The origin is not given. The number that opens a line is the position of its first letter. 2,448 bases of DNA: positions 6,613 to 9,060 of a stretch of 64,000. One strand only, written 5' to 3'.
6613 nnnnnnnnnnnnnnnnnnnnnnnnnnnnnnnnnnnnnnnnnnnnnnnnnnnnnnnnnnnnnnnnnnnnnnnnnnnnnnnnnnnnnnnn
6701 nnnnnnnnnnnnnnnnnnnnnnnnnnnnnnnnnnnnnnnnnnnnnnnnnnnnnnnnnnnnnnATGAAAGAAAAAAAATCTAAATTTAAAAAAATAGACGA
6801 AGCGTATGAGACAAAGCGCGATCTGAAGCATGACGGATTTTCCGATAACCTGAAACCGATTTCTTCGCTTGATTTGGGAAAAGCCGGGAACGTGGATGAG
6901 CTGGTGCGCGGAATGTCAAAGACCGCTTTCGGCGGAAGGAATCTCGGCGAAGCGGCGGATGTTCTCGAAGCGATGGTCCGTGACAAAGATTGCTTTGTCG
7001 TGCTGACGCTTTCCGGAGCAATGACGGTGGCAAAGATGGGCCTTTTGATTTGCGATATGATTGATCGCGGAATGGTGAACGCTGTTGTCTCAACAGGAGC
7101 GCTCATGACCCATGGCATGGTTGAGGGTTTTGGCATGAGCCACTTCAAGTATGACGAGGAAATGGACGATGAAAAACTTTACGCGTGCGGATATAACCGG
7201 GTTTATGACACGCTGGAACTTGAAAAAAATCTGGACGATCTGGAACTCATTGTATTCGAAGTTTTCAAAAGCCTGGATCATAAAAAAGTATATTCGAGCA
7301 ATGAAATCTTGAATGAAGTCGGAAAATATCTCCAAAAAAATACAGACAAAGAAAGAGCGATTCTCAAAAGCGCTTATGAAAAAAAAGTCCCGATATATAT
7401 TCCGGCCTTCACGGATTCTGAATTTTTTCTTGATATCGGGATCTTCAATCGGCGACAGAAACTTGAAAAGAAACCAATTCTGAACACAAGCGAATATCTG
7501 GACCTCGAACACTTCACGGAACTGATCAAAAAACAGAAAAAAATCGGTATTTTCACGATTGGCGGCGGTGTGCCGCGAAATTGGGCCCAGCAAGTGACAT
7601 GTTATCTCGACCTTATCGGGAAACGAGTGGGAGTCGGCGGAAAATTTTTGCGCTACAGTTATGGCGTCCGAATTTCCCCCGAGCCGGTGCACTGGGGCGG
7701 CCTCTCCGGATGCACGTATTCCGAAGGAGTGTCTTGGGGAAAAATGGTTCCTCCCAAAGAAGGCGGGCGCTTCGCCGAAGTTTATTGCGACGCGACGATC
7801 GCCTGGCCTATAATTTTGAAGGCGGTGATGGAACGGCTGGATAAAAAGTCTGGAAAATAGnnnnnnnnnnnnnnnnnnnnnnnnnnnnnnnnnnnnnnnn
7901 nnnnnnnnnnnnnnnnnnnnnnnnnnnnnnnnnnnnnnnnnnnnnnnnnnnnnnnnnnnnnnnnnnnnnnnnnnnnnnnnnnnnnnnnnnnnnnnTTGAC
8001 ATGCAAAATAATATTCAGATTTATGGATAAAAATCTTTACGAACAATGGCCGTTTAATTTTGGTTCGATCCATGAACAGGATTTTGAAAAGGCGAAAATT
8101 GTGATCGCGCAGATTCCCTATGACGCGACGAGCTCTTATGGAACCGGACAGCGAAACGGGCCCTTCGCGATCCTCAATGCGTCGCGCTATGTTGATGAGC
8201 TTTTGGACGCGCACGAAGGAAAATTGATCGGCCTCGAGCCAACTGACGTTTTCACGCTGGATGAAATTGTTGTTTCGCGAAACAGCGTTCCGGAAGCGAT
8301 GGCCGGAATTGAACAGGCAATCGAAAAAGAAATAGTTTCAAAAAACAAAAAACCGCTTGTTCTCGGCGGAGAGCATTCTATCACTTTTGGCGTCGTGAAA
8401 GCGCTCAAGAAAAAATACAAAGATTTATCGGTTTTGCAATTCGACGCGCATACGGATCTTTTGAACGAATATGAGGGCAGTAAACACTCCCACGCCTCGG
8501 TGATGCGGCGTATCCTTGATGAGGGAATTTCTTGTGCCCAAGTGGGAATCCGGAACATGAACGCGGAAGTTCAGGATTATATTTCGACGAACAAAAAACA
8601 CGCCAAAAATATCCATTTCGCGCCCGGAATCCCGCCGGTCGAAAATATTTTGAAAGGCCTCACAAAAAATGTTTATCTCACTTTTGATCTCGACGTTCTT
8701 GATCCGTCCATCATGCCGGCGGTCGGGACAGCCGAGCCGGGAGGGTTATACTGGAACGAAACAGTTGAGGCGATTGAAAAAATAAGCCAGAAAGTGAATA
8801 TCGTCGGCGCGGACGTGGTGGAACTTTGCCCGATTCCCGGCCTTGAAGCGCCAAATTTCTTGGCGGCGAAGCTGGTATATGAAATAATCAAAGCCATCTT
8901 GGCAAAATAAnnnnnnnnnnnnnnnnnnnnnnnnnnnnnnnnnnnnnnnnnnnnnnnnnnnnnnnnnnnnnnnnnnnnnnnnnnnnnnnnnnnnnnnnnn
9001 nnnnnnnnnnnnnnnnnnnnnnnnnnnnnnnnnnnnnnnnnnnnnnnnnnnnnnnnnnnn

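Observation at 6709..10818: Archaeal-style deoxyhypusine-synthase-like + agmatinase pair, extended into an operon with a methyltransferase and a PurD-like ligase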

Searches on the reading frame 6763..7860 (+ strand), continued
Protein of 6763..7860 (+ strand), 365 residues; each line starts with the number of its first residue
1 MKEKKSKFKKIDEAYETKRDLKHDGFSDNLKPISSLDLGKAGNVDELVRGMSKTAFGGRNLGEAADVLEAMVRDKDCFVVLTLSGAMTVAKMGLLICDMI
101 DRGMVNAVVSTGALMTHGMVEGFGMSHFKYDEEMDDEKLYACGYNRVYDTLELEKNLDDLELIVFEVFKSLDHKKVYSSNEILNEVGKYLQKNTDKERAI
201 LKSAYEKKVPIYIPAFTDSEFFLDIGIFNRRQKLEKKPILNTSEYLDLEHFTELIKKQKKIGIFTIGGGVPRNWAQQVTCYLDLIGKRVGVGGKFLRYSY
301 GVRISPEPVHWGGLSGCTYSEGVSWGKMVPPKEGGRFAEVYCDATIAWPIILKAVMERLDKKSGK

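Call 35: find_encoding_contigs(protein=P0212, flank=8000, max_places=2)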
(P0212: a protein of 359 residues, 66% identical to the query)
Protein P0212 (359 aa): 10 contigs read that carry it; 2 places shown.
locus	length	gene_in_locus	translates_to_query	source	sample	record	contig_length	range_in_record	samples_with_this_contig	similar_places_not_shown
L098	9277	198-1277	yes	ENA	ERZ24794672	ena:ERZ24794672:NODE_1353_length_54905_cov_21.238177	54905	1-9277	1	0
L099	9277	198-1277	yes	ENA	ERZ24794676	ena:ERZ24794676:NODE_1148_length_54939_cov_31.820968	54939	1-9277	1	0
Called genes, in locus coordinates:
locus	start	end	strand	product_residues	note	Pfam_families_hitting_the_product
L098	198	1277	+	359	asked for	PF01916:DS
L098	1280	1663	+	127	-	PF01042:Ribonuc_L-PSP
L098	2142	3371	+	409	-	PF13412:HTH_24 (faint), PF00480:ROK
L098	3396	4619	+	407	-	PF00480:ROK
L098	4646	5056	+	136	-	-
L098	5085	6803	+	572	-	PF02321:OEP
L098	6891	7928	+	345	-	PF25954:Beta-barrel_RND_2, PF25990:Beta-barrel_YknX (faint), PF25989:YknX_C (faint)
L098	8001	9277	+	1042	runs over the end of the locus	PF00873:ACR_tran, PF03176:MMPL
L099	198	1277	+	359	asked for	PF01916:DS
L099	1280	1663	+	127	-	PF01042:Ribonuc_L-PSP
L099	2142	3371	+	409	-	PF13412:HTH_24 (faint), PF00480:ROK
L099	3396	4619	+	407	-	PF00480:ROK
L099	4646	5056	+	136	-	-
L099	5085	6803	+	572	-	PF02321:OEP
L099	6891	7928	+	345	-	PF25954:Beta-barrel_RND_2, PF25990:Beta-barrel_YknX (faint), PF25989:YknX_C (faint)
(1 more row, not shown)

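Call 46: search_protein_families(library=pfam, proteins=[L096:9077-9412:+, L096:10339-10866:+], max_evalue=0.01)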
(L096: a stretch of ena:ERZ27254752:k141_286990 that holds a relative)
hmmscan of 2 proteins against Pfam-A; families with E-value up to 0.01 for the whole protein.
L096:9077-9412:+ (111 aa): 2 families
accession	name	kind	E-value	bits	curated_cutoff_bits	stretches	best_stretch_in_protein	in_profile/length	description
PF00893.25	Multi_Drug_Res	-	0.00037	21.4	23.7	1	9-99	4-92/93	Small Multidrug Resistance protein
PF00892.27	EamA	-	0.0023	18.7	28.2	1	19-107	45-133/135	EamA-like transporter family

L096:10339-10866:+ (175 aa): 0 families

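Call 47: find_encoding_contigs(protein=P0141, flank=7000, max_places=1)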
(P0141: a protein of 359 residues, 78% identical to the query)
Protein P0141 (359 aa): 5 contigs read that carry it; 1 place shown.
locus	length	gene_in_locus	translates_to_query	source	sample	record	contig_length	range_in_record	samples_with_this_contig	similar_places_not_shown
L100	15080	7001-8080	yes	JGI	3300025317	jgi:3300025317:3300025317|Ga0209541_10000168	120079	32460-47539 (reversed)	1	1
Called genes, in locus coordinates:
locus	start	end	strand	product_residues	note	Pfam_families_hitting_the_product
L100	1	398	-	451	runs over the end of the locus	PF02397:Bac_transf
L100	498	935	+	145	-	PF04307:YdjM (faint)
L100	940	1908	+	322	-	PF03721:UDPG_MGDP_dh_N, PF00984:UDPG_MGDP_dh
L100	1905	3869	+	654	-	PF01833:TIG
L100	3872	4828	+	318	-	PF01565:FAD_binding_4, PF02873:MurB_C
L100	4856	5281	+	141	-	PF02482:Ribosomal_S30AE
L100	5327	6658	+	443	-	PF02784:Orn_Arg_deC_N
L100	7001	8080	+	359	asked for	PF01916:DS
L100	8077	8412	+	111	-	-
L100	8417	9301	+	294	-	PF00491:Arginase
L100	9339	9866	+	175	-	-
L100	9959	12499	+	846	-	PF07517:SecA_DEAD, PF01043:SecA_PP_bind, PF21090:P-loop_SecA, PF07516:SecA_SW, PF02810:SEC-C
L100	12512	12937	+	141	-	PF00293:NUDIX, PF14815:NUDIX_4 (weak)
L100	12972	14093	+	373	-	PF13581:HATPase_c_2 (weak), PF14213:DUF4325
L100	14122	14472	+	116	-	PF18924:DUF5674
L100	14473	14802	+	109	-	-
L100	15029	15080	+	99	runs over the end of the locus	PF00293:NUDIX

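Call 48: find_encoding_contigs(protein=P0184, flank=7000, max_places=1)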
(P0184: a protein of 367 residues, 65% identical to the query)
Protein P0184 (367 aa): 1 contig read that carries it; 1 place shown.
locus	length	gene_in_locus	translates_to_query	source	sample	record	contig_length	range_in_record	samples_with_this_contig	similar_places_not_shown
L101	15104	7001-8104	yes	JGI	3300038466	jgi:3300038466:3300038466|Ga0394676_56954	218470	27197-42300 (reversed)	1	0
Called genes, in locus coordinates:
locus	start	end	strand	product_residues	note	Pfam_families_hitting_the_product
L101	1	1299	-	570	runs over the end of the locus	PF04055:Radical_SAM, PF16199:Radical_SAM_C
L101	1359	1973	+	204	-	PF09335:VTT_dom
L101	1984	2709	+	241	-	PF13489:Methyltransf_23, PF07021:MetW, PF08241:Methyltransf_11, PF08242:Methyltransf_12, PF13649:Methyltransf_25, PF13847:Methyltransf_31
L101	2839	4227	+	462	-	PF01225:Mur_ligase, PF08245:Mur_ligase_M, PF02875:Mur_ligase_C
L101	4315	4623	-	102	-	-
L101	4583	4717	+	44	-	-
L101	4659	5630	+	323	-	PF01565:FAD_binding_4, PF02873:MurB_C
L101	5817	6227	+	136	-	PF02482:Ribosomal_S30AE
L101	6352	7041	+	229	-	PF01862:PvlArgDC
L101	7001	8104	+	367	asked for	PF01916:DS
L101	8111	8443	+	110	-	-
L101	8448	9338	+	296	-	PF00491:Arginase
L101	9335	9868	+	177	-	PF12822:ECF_trnsprt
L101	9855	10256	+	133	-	PF08973:TM1506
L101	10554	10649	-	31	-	-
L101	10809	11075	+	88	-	-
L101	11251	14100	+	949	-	PF07517:SecA_DEAD, PF01043:SecA_PP_bind, PF21090:P-loop_SecA, PF07516:SecA_SW, PF02810:SEC-C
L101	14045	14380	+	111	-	PF07883:Cupin_2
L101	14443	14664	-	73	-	-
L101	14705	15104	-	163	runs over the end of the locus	PF05014:Nuc_deoxyrib_tr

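Call 49: find_encoding_contigs(protein=P0205, flank=7000, max_places=1)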
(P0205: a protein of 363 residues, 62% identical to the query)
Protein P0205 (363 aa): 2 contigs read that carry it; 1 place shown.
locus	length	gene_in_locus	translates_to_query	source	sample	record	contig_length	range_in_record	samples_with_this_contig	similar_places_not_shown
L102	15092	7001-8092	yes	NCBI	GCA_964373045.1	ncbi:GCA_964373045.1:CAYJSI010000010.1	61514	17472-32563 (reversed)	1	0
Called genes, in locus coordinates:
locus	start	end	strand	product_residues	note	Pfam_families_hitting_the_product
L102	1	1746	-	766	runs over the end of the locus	PF00989:PAS, PF13188:PAS_8 (weak), PF08448:PAS_4, PF12860:PAS_7 (weak), PF13426:PAS_9 (weak), PF00512:HisKA, PF02518:HATPase_c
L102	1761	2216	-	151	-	PF00072:Response_reg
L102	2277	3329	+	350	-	PF01594:AI-2E_transport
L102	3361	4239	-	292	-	PF00149:Metallophos, PF12850:Metallophos_2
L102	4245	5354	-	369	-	PF00437:T2SSE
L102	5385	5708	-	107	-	PF00462:Glutaredoxin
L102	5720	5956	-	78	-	PF01722:BolA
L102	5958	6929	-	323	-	PF00389:2-Hacid_dh, PF02826:2-Hacid_dh_C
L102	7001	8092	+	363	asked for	PF01916:DS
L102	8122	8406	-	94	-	PF03626:COX4_pro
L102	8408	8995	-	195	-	PF00510:COX3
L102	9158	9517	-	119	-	PF00072:Response_reg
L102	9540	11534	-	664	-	PF05226:CHASE2, PF00512:HisKA, PF02518:HATPase_c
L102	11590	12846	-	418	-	-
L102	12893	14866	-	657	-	-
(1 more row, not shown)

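Call 50: find_encoding_contigs(protein=P0237, flank=7000, max_places=1)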
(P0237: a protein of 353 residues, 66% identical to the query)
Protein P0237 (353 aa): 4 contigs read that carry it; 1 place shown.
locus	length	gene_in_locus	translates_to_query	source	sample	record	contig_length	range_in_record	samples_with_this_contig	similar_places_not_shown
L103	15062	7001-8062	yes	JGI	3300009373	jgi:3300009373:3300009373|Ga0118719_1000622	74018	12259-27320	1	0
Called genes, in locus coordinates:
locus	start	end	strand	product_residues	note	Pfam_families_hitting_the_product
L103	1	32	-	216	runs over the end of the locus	PF01209:Ubie_methyltran, PF05148:Methyltransf_8 (weak), PF13489:Methyltransf_23, PF05175:MTS, PF13847:Methyltransf_31, PF08241:Methyltransf_11, PF08242:Methyltransf_12, PF13649:Methyltransf_25, +5 more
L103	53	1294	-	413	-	PF00682:HMGL-like, PF22617:HCS_D2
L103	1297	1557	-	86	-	PF06127:Mpo1-like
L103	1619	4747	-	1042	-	PF00873:ACR_tran, PF02355:SecD_SecF_C (weak)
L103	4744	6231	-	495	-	PF02321:OEP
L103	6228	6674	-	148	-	PF22381:Staph_reg_Sar_Rot, PF01047:MarR, PF12802:MarR_2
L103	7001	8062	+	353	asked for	PF01916:DS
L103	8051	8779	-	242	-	PF03460:NIR_SIR_ferr, PF01077:NIR_SIR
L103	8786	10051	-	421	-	PF00202:Aminotran_3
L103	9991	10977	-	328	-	PF00490:ALAD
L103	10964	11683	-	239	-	PF00590:TP_methylase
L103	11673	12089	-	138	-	PF01379:Porphobil_deam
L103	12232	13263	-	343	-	PF05201:GlutR_N, PF01488:Shikimate_DH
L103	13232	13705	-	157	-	PF13241:NAD_binding_7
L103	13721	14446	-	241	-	PF01507:PAPS_reduct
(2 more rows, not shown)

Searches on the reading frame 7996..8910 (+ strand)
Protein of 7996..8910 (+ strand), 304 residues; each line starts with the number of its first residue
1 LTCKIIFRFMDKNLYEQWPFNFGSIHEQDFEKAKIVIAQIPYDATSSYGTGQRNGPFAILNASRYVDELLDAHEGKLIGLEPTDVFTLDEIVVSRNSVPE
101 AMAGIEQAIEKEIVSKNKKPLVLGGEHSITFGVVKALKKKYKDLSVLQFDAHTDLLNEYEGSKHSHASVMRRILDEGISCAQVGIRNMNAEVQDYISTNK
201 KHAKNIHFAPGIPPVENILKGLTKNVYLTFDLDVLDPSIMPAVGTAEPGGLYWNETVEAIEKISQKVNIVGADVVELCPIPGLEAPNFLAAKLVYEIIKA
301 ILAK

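Call 3: search_protein_families(library=pfam, proteins=[window:7996-8910:+], max_evalue=0.01)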
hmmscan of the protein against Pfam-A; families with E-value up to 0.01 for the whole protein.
window:7996-8910:+ (304 aa): 1 family
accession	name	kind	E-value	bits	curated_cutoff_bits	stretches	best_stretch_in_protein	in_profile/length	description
PF00491.26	Arginase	-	1.8e-62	211.8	22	1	34-297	2-277/280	Arginase family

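Call 4: search_protein_families(library=ncbifam, proteins=[window:7996-8910:+], max_evalue=0.01)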
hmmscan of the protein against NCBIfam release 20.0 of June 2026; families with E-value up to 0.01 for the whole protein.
window:7996-8910:+ (304 aa): 5 families
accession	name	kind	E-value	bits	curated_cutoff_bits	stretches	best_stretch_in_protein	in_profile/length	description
TIGR01230.1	agmatinase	equivalog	1.4e-67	228.3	174.3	1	28-299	8-274/275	agmatinase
NF002564.0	PRK02190.1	subfamily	5.7e-44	150.5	302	1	26-280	26-279/307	agmatinase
TIGR01229.1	rocF_arginase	equivalog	4.1e-28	98.6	227.6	2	223-302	218-295/300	arginase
TIGR01227.1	hutG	equivalog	4.9e-28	98.2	229.15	1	34-297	36-305/307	formimidoylglutamase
NF010347.0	PRK13775.1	equivalog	1.1e-12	47.9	381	1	85-298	95-324/331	formimidoylglutamase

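Call 89: search_solved_structures(query=window:8023-8910:+, show_alignments=2)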
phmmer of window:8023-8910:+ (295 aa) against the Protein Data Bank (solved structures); distinct sequences matched with E-value up to 0.001: 71 (the best 60 are shown).
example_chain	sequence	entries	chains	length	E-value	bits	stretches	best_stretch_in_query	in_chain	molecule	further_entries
3lhl_A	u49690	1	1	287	2.4e-39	138.8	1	20-288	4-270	Putative agmatinase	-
3pzl_A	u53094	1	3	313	3.1e-32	115.4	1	20-288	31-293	Agmatine ureohydrolase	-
6vss_A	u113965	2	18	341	1.8e-29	106.4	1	106-288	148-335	Arginase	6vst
6vsu_A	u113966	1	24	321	7.9e-29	104.3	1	96-289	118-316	Arginase 1, mitochondrial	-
3nio_A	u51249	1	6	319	9.7e-25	90.8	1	28-289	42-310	Guanidinobutyrase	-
3m1r_A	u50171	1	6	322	2.4e-24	89.5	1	109-273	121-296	Formimidoylglutamase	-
4dz4_A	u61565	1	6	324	1e-23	87.5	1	18-272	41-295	Agmatinase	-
7lol_A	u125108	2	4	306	5.9e-21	78.4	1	23-289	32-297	Agmatinase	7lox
1gq6_A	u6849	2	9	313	6.8e-21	78.2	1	17-272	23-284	PROCLAVAMINATE AMIDINO HYDROLASE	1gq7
7lba_A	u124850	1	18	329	7.5e-21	78.1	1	23-289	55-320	Agmatinase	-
3nip_A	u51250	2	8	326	3.6e-20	75.9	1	26-289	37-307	3-guanidinopropionase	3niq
1wog_A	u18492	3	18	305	4.6e-18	69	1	24-289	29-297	agmatinase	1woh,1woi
1cev_A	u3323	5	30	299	5.4e-17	65.4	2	88-152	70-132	PROTEIN (ARGINASE)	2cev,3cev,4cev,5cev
6dkt_A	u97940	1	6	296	1.3e-16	64.2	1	79-294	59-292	Arginase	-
6nfp_A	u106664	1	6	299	1.3e-16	64.2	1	79-294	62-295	Arginase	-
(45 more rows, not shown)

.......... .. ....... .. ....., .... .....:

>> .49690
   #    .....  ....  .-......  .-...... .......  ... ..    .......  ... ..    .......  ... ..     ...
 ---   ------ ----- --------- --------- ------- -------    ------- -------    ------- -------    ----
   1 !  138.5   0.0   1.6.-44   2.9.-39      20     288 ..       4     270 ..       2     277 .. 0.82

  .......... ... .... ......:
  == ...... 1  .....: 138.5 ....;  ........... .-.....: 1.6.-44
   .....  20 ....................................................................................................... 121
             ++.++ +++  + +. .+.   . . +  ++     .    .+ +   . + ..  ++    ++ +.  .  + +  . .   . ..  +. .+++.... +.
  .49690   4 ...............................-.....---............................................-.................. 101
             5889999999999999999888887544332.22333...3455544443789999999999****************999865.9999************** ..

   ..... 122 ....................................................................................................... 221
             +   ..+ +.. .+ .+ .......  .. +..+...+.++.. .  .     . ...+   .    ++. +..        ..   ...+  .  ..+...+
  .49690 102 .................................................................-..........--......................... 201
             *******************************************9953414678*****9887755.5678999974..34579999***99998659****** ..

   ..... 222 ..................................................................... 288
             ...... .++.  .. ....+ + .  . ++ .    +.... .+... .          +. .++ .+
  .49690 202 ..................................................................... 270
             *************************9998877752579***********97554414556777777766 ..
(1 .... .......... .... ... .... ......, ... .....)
